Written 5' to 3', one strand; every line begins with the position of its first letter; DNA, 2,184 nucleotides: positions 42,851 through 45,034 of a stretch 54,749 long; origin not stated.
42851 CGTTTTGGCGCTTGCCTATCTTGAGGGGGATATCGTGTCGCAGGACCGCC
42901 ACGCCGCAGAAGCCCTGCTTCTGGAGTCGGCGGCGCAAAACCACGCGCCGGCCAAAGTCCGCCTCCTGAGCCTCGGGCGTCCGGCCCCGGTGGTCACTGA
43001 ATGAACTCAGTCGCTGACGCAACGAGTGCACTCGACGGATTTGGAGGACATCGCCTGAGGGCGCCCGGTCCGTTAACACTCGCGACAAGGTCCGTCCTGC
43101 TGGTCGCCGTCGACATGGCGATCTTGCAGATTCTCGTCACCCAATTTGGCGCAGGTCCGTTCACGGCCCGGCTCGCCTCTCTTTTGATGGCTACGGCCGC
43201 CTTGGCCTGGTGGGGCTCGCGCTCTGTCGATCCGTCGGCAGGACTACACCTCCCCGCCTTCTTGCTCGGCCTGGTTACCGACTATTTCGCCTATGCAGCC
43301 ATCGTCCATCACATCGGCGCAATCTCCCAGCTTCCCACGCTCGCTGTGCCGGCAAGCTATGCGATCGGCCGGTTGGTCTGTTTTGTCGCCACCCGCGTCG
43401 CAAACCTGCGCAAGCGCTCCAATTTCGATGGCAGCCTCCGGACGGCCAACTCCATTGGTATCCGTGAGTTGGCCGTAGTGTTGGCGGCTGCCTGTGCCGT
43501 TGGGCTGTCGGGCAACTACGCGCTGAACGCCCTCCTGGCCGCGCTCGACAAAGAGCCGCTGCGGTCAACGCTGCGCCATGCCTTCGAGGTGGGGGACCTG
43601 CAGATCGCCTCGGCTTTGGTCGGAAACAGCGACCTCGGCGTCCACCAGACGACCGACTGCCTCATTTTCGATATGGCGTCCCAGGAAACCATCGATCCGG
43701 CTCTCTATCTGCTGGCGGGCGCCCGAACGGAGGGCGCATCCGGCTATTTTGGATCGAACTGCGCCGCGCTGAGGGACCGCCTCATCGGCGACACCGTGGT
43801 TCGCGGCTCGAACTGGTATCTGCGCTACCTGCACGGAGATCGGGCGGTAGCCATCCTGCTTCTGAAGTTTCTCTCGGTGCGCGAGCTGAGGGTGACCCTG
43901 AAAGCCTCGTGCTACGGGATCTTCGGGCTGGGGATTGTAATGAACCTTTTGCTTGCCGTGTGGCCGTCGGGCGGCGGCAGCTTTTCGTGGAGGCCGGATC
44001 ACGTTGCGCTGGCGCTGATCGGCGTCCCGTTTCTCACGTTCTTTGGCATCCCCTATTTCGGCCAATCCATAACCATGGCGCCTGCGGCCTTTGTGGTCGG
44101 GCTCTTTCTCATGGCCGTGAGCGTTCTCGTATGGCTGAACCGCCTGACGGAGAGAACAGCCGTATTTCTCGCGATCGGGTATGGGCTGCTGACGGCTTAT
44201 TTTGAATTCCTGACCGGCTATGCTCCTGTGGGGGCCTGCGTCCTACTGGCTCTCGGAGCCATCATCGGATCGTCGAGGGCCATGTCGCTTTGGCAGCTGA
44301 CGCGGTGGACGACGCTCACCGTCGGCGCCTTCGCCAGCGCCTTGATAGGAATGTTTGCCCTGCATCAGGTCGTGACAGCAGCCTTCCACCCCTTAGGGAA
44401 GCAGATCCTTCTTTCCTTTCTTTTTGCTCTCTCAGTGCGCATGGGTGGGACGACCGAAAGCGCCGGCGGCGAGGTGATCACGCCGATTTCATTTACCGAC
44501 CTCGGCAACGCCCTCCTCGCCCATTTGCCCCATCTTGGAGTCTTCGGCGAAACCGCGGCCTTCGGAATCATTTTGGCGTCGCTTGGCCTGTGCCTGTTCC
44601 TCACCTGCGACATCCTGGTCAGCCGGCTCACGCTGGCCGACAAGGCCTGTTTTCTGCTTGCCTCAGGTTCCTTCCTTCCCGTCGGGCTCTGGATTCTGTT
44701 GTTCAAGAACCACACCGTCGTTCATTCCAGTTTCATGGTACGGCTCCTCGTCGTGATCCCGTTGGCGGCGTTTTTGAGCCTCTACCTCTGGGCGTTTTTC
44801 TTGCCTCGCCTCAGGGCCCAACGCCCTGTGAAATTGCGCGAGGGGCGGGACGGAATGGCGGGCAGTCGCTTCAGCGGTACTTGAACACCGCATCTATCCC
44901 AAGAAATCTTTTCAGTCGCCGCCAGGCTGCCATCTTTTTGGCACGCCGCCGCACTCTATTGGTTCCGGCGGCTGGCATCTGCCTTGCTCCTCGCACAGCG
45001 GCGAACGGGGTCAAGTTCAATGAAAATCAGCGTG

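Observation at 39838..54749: Alginate-type (GDP-mannuronate) exopolysaccharide locus with a non-canonical gene set in an alphaproteobacterium-like genome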

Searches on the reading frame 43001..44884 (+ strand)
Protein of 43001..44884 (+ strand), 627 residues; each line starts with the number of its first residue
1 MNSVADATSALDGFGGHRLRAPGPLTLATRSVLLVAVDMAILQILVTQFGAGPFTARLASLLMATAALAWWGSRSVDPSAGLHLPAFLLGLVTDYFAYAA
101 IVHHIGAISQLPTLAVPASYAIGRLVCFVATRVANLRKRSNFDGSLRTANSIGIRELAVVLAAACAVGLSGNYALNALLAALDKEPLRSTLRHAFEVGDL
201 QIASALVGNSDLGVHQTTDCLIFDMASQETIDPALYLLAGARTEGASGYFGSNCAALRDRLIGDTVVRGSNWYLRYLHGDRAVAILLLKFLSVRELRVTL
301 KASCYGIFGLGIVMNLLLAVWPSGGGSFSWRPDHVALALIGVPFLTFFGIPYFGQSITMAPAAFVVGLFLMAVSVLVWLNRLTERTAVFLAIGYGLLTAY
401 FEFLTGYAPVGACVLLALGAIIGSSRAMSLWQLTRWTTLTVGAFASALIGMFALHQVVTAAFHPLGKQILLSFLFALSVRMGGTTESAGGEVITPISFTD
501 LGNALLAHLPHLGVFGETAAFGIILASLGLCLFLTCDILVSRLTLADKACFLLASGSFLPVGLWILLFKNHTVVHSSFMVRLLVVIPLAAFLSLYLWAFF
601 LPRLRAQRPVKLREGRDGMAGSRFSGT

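Call 3: search_protein_families(library=pfam, proteins=[window:43001-44884:+], max_evalue=0.01)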
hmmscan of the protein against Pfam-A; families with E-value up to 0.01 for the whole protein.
window:43001-44884:+ (627 aa): 0 families

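Call 4: search_protein_families(library=ncbifam, proteins=[window:43001-44884:+], max_evalue=0.01)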
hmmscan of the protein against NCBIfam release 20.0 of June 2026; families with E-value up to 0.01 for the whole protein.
window:43001-44884:+ (627 aa): 0 families

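Call 28: find_homologous_proteins(query=window:43001-44884:+, max_evalue=0.001)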
Query window:43001-44884:+ (627 aa): 9 proteins with E <= 0.001 among 8000 candidates.
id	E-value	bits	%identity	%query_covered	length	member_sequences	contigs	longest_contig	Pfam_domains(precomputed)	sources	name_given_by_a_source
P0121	0.0e+0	1276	100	94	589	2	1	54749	-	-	-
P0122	5.0e-101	358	42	76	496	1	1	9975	-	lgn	-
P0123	1.0e-97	347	45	70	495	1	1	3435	-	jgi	jgi:hypothetical protein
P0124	1.4e-82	297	41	66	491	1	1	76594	-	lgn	-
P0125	3.5e-68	249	37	67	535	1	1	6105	-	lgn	-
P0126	1.4e-65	240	38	68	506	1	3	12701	-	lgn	-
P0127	2.4e-59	220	34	74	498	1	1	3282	-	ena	-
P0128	5.8e-13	67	29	60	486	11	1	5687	-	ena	-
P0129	5.5e-12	63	27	70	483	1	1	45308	-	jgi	jgi:hypothetical protein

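Call 43: search_protein_representatives(alignment_id=A2)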
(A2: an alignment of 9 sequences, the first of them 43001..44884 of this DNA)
Query: 9 sequences, 492 profile positions. Proteins with E-value up to 0.001 (for the whole library): 721; up to 1e-10: 412; up to 1e-30: 215. The best 150 are listed.
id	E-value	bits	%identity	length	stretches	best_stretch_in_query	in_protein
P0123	2.2e-213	725.8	-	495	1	8-488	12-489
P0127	3.7e-197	672.3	-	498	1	5-485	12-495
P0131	4.5e-178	609.4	-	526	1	4-480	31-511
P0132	6.1e-154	529.8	-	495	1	11-468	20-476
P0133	5.7e-133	460.6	-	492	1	17-475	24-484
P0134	8.1e-109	380.9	-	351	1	148-475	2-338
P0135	6.3e-91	321.9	-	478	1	14-466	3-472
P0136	6.9e-85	302.0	-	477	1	19-468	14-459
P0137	2.8e-82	293.4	-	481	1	20-472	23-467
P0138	2.0e-79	284.0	-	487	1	13-459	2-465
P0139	3.4e-79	283.3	-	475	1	15-459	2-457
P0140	3.2e-74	266.8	-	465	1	14-466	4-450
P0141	2.2e-73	264.1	-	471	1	22-465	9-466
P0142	4.3e-73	263.1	-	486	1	14-461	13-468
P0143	2.5e-71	257.3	-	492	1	15-474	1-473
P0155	2.0e-59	218.1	-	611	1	18-466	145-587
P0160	2.2e-56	208.0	-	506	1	15-461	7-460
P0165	9.1e-54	199.4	-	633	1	18-465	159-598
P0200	1.5e-47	178.9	-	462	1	16-468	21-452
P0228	2.7e-42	161.5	-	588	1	13-462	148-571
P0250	4.2e-39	151.0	-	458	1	24-466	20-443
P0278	8.5e-37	143.4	-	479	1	21-468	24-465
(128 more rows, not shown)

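Call 44: search_protein_families(library=pfam, proteins=[P0155, P0165, P0228, P0135, P0140, P0160, P0200, P0250, P0278, P0131], max_evalue=0.1)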
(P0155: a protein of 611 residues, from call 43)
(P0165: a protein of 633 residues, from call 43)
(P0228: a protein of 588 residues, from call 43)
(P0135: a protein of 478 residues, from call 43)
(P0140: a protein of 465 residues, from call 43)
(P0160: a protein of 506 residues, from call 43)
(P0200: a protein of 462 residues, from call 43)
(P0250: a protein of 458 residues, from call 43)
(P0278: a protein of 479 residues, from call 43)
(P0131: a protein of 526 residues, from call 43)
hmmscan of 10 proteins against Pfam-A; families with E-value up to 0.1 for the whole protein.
P0155 (611 aa): 2 families
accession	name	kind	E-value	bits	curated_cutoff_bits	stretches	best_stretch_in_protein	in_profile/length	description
PF04138.20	GtrA_DPMS_TM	-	1.2e-21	77.5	26.1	1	8-127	1-117/117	GtrA/DPMS, transmembrane domain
PF21549.2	PRDM2_PR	-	0.049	13.8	27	1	27-77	22-76/123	PR domain zinc finger protein 2, PR domain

P0165 (633 aa): 1 family
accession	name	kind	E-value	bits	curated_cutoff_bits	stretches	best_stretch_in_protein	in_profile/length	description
PF04138.20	GtrA_DPMS_TM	-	2.7e-18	66.7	26.1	1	6-126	1-117/117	GtrA/DPMS, transmembrane domain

P0228 (588 aa): 1 family
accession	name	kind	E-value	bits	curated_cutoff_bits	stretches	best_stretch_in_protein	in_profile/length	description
PF04138.20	GtrA_DPMS_TM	-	6.2e-18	65.5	26.1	2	13-131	1-117/117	GtrA/DPMS, transmembrane domain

P0135 (478 aa): 1 family
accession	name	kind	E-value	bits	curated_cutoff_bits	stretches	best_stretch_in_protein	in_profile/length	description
PF19969.4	VMAP-M8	-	0.097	13.6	27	0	312-356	55-95/97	vWA-MoxR associated protein middle region (VMAP-M) 8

P0140 (465 aa): 0 families

P0160 (506 aa): 1 family
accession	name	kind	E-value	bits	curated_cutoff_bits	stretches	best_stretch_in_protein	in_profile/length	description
PF04341.17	DUF485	-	0.041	14.3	28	1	416-466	11-61/88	Protein of unknown function, DUF485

P0200 (462 aa): 0 families

P0250 (458 aa): 0 families

P0278 (479 aa): 0 families

P0131 (526 aa): 0 families
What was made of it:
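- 43001..44884 (+): Fusion protein (627 aa). Residues ~25-131 form a GtrA-like 4-TM domain. Residues ~150-615 form a polytopic domain of an unannotated family, with a ~110-aa loop after its first TM helix that carries invariant D219, C220 and C254. The start overlaps the Sel1 stop (ATGA). Other family members carry strong GtrA fusions, 1e-21 to 6e-18 (call 44).
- On Gtr-type three-component periplasmic glycosylation: The same fusion appears with strong GtrA scores (1e-21 to 6e-18) in three other family members (call 44).
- Strong GtrA fusions occur in other family members (call 44).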

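Call 45: predict_structure(alignment_id=A2)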
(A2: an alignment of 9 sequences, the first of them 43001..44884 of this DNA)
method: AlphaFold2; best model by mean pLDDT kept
length: 627 residues; sequences in the alignment: 9
mean_pLDDT: 70.1   pTM: 0.72
mean pLDDT of the five models: 70.1, 69.1, 68.6, 68.6, 68.0
residues with pLDDT >= 90: 137; 70-90: 216; 50-70: 97; < 50: 177
segments of 3 or more residues with pLDDT < 50: 1-51, 53-56, 58-62, 64-69, 71-119, 141-148, 203-214, 243-251, 267-272, 487-492, 612-627
pLDDT, mean of each block of 10 residues (from residue 1): 40 37 41 46 47 48 49 43 42 46 43 45 54 59 48 83 88 82 85 79 41 58 77 59 44 68 56 62 86 86 88 92 66 91 75 67 90 90 91 93 75 96 90 95 94 83 73 71 56 70 78 68 91 94 94 96 85 74 90 93 71 47 41
secondary structure, 60 per line:
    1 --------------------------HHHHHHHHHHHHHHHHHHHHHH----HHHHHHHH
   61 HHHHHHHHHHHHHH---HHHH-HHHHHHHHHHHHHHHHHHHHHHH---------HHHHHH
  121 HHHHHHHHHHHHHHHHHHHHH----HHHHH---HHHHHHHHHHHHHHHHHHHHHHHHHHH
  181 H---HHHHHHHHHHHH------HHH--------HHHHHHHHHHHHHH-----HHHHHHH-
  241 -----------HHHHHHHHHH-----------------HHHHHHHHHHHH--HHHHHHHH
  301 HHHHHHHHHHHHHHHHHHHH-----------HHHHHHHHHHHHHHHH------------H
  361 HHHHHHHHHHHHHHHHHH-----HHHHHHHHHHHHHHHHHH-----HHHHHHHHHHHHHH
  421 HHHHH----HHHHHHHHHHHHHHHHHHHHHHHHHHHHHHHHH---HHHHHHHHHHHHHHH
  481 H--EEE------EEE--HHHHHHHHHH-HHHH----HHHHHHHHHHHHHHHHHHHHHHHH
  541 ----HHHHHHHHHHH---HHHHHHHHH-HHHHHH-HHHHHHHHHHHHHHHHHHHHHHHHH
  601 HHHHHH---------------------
elements in order: H27-48 H53-74 H78-81 H83-105 H115-141 H146-150 H154-181 H185-196 H214-227 H233-239 H252-261 H279-290 H293-320 H332-347 H360-378 H384-401 H407-425 H430-462 H466-481 E484-486 E493-495 H498-507 H509-512 H517-540 H545-555 H559-567 H569-574 H576-606
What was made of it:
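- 43001..44884 (+): AF2 model: pLDDT 70, pTM 0.72 (call 45).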

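Call 47: find_related_loci(query=A2, collection=genome_contigs, flank=10000)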
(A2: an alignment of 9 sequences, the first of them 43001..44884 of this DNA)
Query A2 (627 aa) in genome_contigs; peptide patterns used: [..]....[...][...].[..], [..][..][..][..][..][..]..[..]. (x = any residue, [..] = any of these).
32 stretches matched a pattern; 6 encode a relative of the query (tblastn E <= 1e-3); 6 distinct loci.
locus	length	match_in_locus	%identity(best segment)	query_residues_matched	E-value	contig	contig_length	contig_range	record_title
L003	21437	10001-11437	37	128-596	2e-62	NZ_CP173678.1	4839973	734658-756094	Zavarzinia sp. CC-PAN008 chromosome, complete genome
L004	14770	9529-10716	25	187-583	6e-23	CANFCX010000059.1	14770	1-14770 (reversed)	MAG: Rhodospirillales bacterium isolate CH-Jul18-20 genome assembly, contig: CH-Jul18-C6219, whole genome shotgun sequen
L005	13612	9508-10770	26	175-592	9e-23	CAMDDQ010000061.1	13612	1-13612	MAG: Asaia bogorensis isolate MaH-04nov19-121 genome assembly, contig: MaH-04nov19-C11775, whole genome shotgun sequence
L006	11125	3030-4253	27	175-583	9e-22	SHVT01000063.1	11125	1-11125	MAG: Rhodospirillaceae bacterium isolate Baikal-deep-G46 BACOMB-C28349, whole genome shotgun sequence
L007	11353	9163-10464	23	173-583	2e-13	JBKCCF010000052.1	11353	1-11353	MAG: Methylococcaceae bacterium isolate samp_493_metabat2_107 samp_493_336919, whole genome shotgun sequence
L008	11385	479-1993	24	137-583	9e-13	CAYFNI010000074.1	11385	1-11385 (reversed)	MAG TPA_asm: uncultured Methylococcus sp. isolate ERP107066_co1_452 genome assembly, contig: NODE_4790_length_11385_cov_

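Call 49: fold_search(model_id=the predicted structure, library=pdb)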
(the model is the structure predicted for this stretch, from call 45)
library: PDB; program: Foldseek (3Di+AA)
matches with E <= 10: 260; with E <= 0.001: 0
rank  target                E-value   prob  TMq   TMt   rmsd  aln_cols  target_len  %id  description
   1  4xnv                  3.6e-01  0.15  0.10  0.15  23.8       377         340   12  The human P2Y1 receptor in complex with BPTU (released 2015-04-01)
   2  5vbl_B                5.1e-01  0.13  0.10  0.15  23.6       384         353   16  Structure of apelin receptor in complex with agonist peptide (released 2017-05-31)
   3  8xt9_C                7.2e-01  0.18  0.11  0.10  18.3       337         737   18  structure of LGR4 (released 2025-01-15)
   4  9kfj_C                7.2e-01  0.15  0.11  0.18  19.5       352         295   13  Cryo-EM structure of the compound 4-bound human relaxin family peptide receptor 3 (RXFP3)-Gi complex (released 2025-08-13)
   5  5ung                  7.2e-01  0.09  0.11  0.15  20.4       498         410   13  XFEL structure of human angiotensin II type 2 receptor (Orthorhombic form) in complex with compound 1 (N-benzyl-N-(2-eth (released 2017-04-05)
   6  8xum_A                7.5e-01  0.11  0.09  0.08  19.8       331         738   15  Structure of LGR4 with RSPO2 (released 2025-01-15)
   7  9gkb_A                8.4e-01  0.06  0.10  0.10  32.8       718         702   11  TRPC5 in complex with spin-labelled ligand SpinPico1 (released 2025-09-03)
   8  7kc4_B                9.1e-01  0.14  0.11  0.13  19.4       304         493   10  Human WLS in complex with WNT8A (released 2021-01-06)
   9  7dsv_A                9.1e-01  0.09  0.10  0.12  21.6       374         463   13  Structure of a human NHE1-CHP1 complex under pH 6.5 (released 2021-06-23)
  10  8iyx                  9.4e-01  0.12  0.10  0.18  22.4       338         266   11  Cryo-EM structure of the GPR34 receptor in complex with the antagonist YL-365 (released 2024-03-20)
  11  8ibv_R                9.4e-01  0.12  0.10  0.17  19.6       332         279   14  Cryo-EM structure of the motilin-bound motilin receptor-Gq protein complex (released 2023-04-12)
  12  8u4t_AA               1.0e+00  0.13  0.11  0.18  19.4       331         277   12  Structure of tetrameric CXCR4 in complex with REGN7663 Fab (released 2024-03-13)
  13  7ykd_A                1.1e+00  0.16  0.13  0.21  20.0       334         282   14  Cryo-EM structure of the human chemerin receptor 1 complex with the C-terminal nonapeptide of chemerin (released 2023-04-19)
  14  8k1t_I                1.1e+00  0.16  0.14  0.18  22.7       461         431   11  Potassium transporter KtrAB from Bacillus subtilis in ATP-bound state with addition of MgCl2 (released 2024-04-03)
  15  9lqy_A                1.1e+00  0.10  0.10  0.16  22.1       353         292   14  Cryo-EM structure of the AMG986-bound state 2a of APLNR homodimer (released 2026-02-04)
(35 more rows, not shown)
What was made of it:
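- Tried and rejected: Foldseek against the PDB gave nothing significant (call 49).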

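Call 50: search_protein_families(library=pfam, proteins=[L003:9398-11503:+, L003:11541-13049:+, L003:7125-9779:+, L003:6966-10010:-, L003:5683-7005:+, L003:3519-5363:+, L003:12581-13291:-, L003:11583-12599:-, L003:3357-5348:-], max_evalue=0.001)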
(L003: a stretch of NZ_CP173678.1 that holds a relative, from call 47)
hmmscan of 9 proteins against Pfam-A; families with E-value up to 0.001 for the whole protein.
L003:9398-11503:+ (701 aa): 0 families

L003:11541-13049:+ (502 aa): 0 families

L003:7125-9779:+ (884 aa): 0 families

L003:6966-10010:- (1014 aa): 3 families
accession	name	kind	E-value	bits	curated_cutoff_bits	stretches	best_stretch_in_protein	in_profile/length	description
PF14559.12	TPR_19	-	2.4e-14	53.8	25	2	369-421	7-59/68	Tetratricopeptide repeat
PF13431.12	TPR_17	-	1.3e-05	25.5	24.4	0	499-530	3-34/34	Tetratricopeptide repeat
PF25058.1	ARM_TT21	-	0.00011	22.6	27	0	508-561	56-110/155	Tetratricopeptide repeat protein 21 ARM repeat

L003:5683-7005:+ (440 aa): 0 families

L003:3519-5363:+ (614 aa): 0 families

L003:12581-13291:- (236 aa): 0 families

L003:11583-12599:- (338 aa): 2 families
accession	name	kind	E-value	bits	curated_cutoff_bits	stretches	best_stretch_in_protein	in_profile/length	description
PF00535.33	Glycos_transf_2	-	1.5e-15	58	23.3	1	36-189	2-164/168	Glycosyl transferase family 2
PF13641.12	Glyco_tranf_2_3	-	6.4e-07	30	27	1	34-131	3-112/230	Glycosyltransferase like family 2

L003:3357-5348:- (663 aa): 4 families
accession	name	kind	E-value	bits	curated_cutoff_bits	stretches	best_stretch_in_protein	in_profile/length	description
PF00587.30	tRNA-synt_2b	-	3.5e-48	164.5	29.3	1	343-554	1-179/179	tRNA synthetase class II core domain (G, H, P, S and T)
PF03129.25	HGTP_anticodon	-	4e-22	78.6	21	1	566-655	1-93/94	Anticodon binding domain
PF07973.19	tRNA_SAD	-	1.6e-12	47.7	24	1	196-244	3-44/44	Threonyl and Alanyl tRNA synthetase second additional domain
PF02824.27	TGS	-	7.8e-09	35.9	22.2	1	27-86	1-60/60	TGS domain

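Call 104: find_encoding_contigs(protein=P0129, flank=8000, max_places=1)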
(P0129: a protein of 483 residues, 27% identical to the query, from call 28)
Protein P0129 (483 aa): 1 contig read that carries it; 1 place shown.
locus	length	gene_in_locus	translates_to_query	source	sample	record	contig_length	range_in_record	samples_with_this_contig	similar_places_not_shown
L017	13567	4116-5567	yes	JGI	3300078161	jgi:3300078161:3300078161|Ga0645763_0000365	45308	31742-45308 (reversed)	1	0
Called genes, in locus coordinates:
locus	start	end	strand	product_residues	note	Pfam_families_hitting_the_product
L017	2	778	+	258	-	?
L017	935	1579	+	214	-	PF04203:Sortase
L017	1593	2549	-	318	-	PF00701:DHDPS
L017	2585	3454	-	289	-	PF00581:Rhodanese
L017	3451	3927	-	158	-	PF03928:HbpS-like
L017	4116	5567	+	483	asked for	-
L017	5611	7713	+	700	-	PF01432:Peptidase_M3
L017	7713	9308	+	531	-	PF01019:G_glu_transpept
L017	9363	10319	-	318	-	PF04909:Amidohydro_2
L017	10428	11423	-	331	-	-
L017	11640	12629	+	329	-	PF01545:Cation_efflux, PF16916:ZT_dimer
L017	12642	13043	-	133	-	PF21006:NHase_beta_N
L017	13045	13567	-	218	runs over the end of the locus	PF21006:NHase_beta_N, PF02211:NHase_beta_C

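Call 105: find_encoding_contigs(protein=P0126, flank=8000, max_places=1)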
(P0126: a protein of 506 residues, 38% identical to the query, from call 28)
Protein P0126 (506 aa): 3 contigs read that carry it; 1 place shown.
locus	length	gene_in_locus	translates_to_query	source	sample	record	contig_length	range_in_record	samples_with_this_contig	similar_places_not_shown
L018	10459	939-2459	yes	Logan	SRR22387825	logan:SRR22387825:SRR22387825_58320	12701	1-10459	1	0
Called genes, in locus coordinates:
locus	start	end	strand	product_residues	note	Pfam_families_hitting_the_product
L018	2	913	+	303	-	?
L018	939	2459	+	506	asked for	-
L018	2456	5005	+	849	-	-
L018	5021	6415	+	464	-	PF16822:ALGX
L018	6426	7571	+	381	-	PF05426:Alginate_lyase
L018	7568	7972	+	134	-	PF04138:GtrA_DPMS_TM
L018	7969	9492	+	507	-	PF13641:Glyco_tranf_2_3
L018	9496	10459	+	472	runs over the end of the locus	PF03062:MBOAT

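Call 109: search_solved_structures(query=A2, max_evalue=10)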
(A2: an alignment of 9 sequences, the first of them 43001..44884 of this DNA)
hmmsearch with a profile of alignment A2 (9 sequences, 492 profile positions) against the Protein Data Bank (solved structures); distinct sequences matched with E-value up to 10: 0.
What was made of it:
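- On Gtr-type three-component periplasmic glycosylation: There was no sequence hit (call 109).
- There was no sequence hit either (call 109).
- Tried and rejected: The profile against PDB sequences gave nothing (call 109).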
